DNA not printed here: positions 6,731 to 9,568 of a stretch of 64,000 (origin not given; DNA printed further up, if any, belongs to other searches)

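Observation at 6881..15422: Helicase - DUF1156 methyltransferase - DUF499 ATPase three-gene RM-like defence module (Hma-like) next to CRISPR-Cas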

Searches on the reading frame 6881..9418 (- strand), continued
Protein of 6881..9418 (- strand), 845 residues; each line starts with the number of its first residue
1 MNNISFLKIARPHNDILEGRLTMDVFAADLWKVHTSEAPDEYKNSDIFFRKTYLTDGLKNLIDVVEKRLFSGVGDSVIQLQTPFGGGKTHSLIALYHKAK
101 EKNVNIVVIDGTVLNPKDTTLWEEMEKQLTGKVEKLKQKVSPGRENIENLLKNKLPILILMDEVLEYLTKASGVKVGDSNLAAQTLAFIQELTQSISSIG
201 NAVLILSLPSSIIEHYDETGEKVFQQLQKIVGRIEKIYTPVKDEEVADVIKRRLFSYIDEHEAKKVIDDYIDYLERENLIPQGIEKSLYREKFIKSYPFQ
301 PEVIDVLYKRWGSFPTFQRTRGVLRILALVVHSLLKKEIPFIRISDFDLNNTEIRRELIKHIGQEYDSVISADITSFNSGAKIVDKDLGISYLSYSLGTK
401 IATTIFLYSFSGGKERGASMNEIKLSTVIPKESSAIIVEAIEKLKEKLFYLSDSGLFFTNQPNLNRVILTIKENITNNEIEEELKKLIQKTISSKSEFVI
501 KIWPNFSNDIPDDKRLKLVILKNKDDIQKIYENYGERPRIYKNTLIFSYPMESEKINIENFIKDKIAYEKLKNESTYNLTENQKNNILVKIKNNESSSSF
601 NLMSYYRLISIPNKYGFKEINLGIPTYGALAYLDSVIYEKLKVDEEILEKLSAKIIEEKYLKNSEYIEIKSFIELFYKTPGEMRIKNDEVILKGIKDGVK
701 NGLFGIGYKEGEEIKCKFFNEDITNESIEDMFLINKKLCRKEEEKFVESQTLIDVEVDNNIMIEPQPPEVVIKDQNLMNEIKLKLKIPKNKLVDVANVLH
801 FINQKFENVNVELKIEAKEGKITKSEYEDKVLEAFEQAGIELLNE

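Call 35: find_related_loci(query=A1, collection=genome_contigs, flank=10000)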
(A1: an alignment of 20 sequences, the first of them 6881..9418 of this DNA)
Query A1 (845 aa) in genome_contigs; peptide patterns used: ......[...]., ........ (x = any residue, [..] = any of these).
600 stretches matched a pattern (row limit reached: there are more); 568 encode a relative of the query (tblastn E <= 1e-3); the best 80 are kept; 80 distinct loci.
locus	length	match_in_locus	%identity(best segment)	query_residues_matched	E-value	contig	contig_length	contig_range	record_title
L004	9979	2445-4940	56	6-845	0e+0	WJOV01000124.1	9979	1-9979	MAG: Methanosarcinales archaeon isolate 1244-F3-H4-B6 F3H4_C702, whole genome shotgun sequence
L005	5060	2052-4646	52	6-839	0e+0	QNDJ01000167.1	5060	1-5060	MAG: candidate division KSB1 bacterium isolate B21_G16 B21_Guay16_scaffold_18366, whole genome shotgun sequence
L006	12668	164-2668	52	6-845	0e+0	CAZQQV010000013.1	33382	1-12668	MAG TPA_asm: uncultured Caldimicrobium sp. isolate binchicken_co71_39 genome assembly, contig: NODE_512_length_33382_cov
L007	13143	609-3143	53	2-845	0e+0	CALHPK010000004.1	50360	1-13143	MAG: uncultured bacterium isolate S1_Bin_METABAT__180_1 genome assembly, contig: c_000000828048, whole genome shotgun se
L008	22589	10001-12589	51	6-845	0e+0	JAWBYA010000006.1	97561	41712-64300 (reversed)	MAG: Sulfolobales archaeon isolate JZ-1_201901_bins_11 JZ-1_201901_bins_11_scaffold_6, whole genome shotgun sequence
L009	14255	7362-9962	51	5-845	0e+0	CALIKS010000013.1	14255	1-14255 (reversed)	MAG: uncultured archaeon isolate S1_Bin_MAXBIN__124_sub_1 genome assembly, contig: c_000000357187, whole genome shotgun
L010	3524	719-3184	50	5-840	0e+0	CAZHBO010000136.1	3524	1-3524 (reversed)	MAG TPA_asm: uncultured Thermoplasmatales archaeon isolate binchicken_co256_245 genome assembly, contig: NODE_91147_leng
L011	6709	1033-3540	50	6-845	0e+0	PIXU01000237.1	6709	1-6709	MAG: Methanophagales archaeon isolate WYZ-LMO13 WYZ-LMO13_contig330675, whole genome shotgun sequence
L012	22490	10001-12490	50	6-845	0e+0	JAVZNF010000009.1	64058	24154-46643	MAG: Archaeoglobaceae archaeon isolate DRTY-6_201912_bins_46 DRTY-6_201912_bins_46_scaffold_9, whole genome shotgun sequ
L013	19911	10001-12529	47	6-842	0e+0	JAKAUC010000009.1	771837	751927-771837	MAG: archaeon isolate YP3.bin16 NODE_3_length_771837_cov_12.6758, whole genome shotgun sequence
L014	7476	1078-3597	49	5-840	0e+0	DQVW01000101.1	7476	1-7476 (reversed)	MAG TPA_asm: Methanothermococcus okinawensis isolate SZUA-1534 k95_16211, whole genome shotgun sequence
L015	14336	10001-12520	49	5-842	0e+0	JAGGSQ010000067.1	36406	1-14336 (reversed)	MAG: Candidatus Omnitrophota bacterium isolate AUK026 PB_MANV_026_c_000000000015, whole genome shotgun sequence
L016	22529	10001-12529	46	6-845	0e+0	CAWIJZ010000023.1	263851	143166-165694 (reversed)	MAG: uncultured Nitrososphaerota archaeon isolate MFD03726.bin.2.137 genome assembly, contig: contig_31381, whole genome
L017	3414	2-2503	46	16-842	0e+0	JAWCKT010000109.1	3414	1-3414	MAG: Candidatus Hadarchaeum sp. isolate JZ-2_201705_bins_148 JZ-2_201705_bins_148_scaffold_115, whole genome shotgun seq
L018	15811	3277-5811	45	5-841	0e+0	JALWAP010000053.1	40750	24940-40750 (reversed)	MAG: Anaerolineae bacterium isolate T10_metabat2_scaf2bin.048 T10_NODE_151_length_40750_cov_18.502499, whole genome shot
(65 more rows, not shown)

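Call 41: predict_structure(alignment_id=A1)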
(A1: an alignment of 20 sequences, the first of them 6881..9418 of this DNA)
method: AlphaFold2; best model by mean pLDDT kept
length: 845 residues; sequences in the alignment: 20
mean_pLDDT: 80.9   pTM: 0.59
mean pLDDT of the five models: 80.9, 78.7, 76.3, 74.0, 67.8
residues with pLDDT >= 90: 205; 70-90: 515; 50-70: 64; < 50: 61
segments of 3 or more residues with pLDDT < 50: 22-27, 82-86, 211-215, 316-320, 412-415, 742-775
pLDDT, mean of each block of 10 residues (from residue 1): 79 76 52 82 77 70 87 76 55 89 91 86 90 80 88 91 85 81 89 87 80 53 74 54 69 83 90 84 82 90 79 51 78 87 92 85 82 89 91 90 89 64 87 85 91 87 86 91 93 89 90 93 91 73 93 91 94 81 90 89 93 90 78 90 90 88 86 88 89 88 87 82 73 84 34 25 29 53 81 83 85 84 89 85 80
secondary structure, 60 per line:
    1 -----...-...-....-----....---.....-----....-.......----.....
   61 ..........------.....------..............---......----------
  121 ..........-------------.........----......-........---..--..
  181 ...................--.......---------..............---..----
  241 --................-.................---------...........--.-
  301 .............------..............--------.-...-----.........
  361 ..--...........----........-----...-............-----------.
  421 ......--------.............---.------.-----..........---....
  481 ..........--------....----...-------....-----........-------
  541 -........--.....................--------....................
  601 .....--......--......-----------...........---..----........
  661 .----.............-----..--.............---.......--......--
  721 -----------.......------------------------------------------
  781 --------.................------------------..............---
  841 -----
elements in order (helices of 4 or more, strands of 3 or more residues): E10-12 H14-17 H23-26 H30-34 H40-43 H45-51 H56-70 E77-81 H88-101 E105-110 H121-130 H144-152 E157-162 H164-171 H181-199 E202-208 H218-231 H243-254 E255-258 H260-276 H286-296 H301-313 H320-333 H352-362 H365-375 H380-387 H397-408 H420-426 H435-447 H464-473 H477-490 E499-502 E517-520 H526-533 E545-549 H552-572 H581-605 E608-613 E616-621 H633-643 H653-661 E666-668 H669-678 H688-700 E704-710 E713-718 E732-735 H789-805 H824-837

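Call 46: fold_search(model_id=the predicted structure, library=pdb)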
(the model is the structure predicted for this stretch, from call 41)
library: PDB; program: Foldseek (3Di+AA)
matches with E <= 10: 1371; with E <= 0.001: 76
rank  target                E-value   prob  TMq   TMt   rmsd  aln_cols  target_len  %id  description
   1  9zll_D                1.8e-06  1.00  0.34  0.50   7.4       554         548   12  Complex of N-terminal BrxC walker B, BrxB, and N-termianl PglZ from the Acinetobacter BREX system (released 2026-04-08)
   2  9zdx_A                5.4e-06  1.00  0.31  0.46   8.7       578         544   13  Dimer of ATPase BrxC containing a Walker B mutation and bound to ATP from the Acinetobacter BREX system (released 2026-04-08)
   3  9zll_B                5.6e-06  1.00  0.32  0.49   8.3       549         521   13  Complex of N-terminal BrxC walker B, BrxB, and N-termianl PglZ from the Acinetobacter BREX system (released 2026-04-08)
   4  2ce7_A                3.7e-05  1.00  0.18  0.32  20.8       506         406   11  EDTA treated (released 2006-02-09)
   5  2ce7_F                5.7e-05  1.00  0.16  0.29  21.7       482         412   13  EDTA treated (released 2006-02-09)
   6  2ce7_E                6.5e-05  1.00  0.17  0.31  20.3       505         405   12  EDTA treated (released 2006-02-09)
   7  2ce7_B                6.8e-05  1.00  0.16  0.29  20.5       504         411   12  EDTA treated (released 2006-02-09)
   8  7jgr_A                7.2e-05  1.00  0.22  0.41  16.2       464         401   11  Structure of Drosophila ORC bound to DNA (84 bp) and Cdc6 (released 2020-09-09)
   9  1l8q                  7.2e-05  1.00  0.17  0.38  13.5       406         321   13  CRYSTAL STRUCTURE OF DNA REPLICATION INITIATION FACTOR (released 2002-09-25)
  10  2ce7_D                7.5e-05  1.00  0.15  0.27  20.4       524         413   12  EDTA treated (released 2006-02-09)
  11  3cf0_A                1.1e-04  1.00  0.15  0.37  12.5       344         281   14  Structure of D2 subdomain of P97/VCP in complex with ADP (released 2008-04-22)
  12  3r8f_A                1.1e-04  1.00  0.18  0.41  14.5       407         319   14  Replication initiator DnaA bound to AMPPCP and single-stranded DNA (released 2011-09-28)
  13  2ce7_C                1.3e-04  0.99  0.15  0.26  22.1       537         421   11  EDTA treated (released 2006-02-09)
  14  7zbh_D                1.5e-04  1.00  0.17  0.34  19.2       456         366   11  ATP-dependent zinc metalloprotease FtsH (BB0789) from Borrelia burgdorferi (released 2023-04-05)
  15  7zbh_I                1.5e-04  1.00  0.15  0.30  20.1       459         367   11  ATP-dependent zinc metalloprotease FtsH (BB0789) from Borrelia burgdorferi (released 2023-04-05)
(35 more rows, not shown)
